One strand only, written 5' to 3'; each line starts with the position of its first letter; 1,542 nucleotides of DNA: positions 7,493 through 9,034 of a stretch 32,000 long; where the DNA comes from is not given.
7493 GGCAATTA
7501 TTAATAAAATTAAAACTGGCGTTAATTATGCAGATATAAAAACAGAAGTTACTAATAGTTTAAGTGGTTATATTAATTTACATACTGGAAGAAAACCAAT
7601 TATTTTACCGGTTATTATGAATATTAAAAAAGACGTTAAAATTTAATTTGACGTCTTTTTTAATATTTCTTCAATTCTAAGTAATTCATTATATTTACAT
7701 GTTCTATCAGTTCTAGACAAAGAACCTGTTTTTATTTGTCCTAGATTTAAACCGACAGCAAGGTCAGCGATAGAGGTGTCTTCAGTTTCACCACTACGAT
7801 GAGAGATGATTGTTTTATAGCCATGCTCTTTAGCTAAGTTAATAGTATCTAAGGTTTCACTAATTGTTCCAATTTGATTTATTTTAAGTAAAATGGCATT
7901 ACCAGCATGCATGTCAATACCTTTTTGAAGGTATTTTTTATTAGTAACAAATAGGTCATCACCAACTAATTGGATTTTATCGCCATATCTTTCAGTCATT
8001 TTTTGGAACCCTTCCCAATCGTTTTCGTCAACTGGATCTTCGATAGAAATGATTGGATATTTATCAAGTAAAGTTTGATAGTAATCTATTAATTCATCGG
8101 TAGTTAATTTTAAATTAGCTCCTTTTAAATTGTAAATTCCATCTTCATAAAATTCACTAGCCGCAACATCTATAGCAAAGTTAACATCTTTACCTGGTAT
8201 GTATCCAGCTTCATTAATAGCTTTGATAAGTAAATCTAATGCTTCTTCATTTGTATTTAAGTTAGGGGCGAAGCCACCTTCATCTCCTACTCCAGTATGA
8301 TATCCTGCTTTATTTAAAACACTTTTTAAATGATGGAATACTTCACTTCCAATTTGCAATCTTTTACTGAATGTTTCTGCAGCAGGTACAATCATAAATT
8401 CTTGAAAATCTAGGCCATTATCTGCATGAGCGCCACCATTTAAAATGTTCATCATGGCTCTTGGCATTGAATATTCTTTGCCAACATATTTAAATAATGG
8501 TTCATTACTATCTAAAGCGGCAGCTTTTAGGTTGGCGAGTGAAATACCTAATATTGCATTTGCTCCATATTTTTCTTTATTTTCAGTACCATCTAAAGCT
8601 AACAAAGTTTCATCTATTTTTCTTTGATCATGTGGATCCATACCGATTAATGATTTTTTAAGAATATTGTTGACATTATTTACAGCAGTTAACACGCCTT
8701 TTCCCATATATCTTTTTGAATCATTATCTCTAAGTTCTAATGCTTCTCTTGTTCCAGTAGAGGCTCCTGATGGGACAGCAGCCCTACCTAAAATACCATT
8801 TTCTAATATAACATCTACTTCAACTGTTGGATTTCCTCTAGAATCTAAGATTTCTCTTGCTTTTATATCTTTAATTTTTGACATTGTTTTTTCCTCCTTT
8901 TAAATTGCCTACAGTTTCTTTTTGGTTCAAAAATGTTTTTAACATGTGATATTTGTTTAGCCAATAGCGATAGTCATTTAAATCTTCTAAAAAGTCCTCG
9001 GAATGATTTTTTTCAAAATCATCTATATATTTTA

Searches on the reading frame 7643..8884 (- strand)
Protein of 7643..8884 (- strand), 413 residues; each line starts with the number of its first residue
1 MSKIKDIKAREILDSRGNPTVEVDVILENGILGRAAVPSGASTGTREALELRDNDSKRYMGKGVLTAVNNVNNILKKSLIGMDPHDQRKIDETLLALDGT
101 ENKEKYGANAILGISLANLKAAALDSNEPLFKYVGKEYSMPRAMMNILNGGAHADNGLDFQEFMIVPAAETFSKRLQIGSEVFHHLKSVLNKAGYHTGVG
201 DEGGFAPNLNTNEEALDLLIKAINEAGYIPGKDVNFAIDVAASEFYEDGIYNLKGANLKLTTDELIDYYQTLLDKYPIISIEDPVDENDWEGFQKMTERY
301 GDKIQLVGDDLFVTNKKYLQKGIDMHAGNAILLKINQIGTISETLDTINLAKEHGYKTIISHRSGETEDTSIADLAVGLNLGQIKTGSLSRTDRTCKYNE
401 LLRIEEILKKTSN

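Call 19: search_protein_families(library=pfam, proteins=[window:7643-8884:-], max_evalue=0.00001)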
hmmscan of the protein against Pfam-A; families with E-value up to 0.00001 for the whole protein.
window:7643-8884:- (413 aa): 3 families
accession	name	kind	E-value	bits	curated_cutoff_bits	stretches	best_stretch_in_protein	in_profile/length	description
PF00113.28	Enolase_C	-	1.8e-118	395.6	21.5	1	138-411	2-284/296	Enolase, C-terminal TIM barrel domain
PF03952.21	Enolase_N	-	3.9e-58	195.7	35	1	4-134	1-131/131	Enolase, N-terminal domain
PF07476.17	MAAL_C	-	4.9e-06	26.3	27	1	250-380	77-215/249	Methylaspartate ammonia-lyase C-terminus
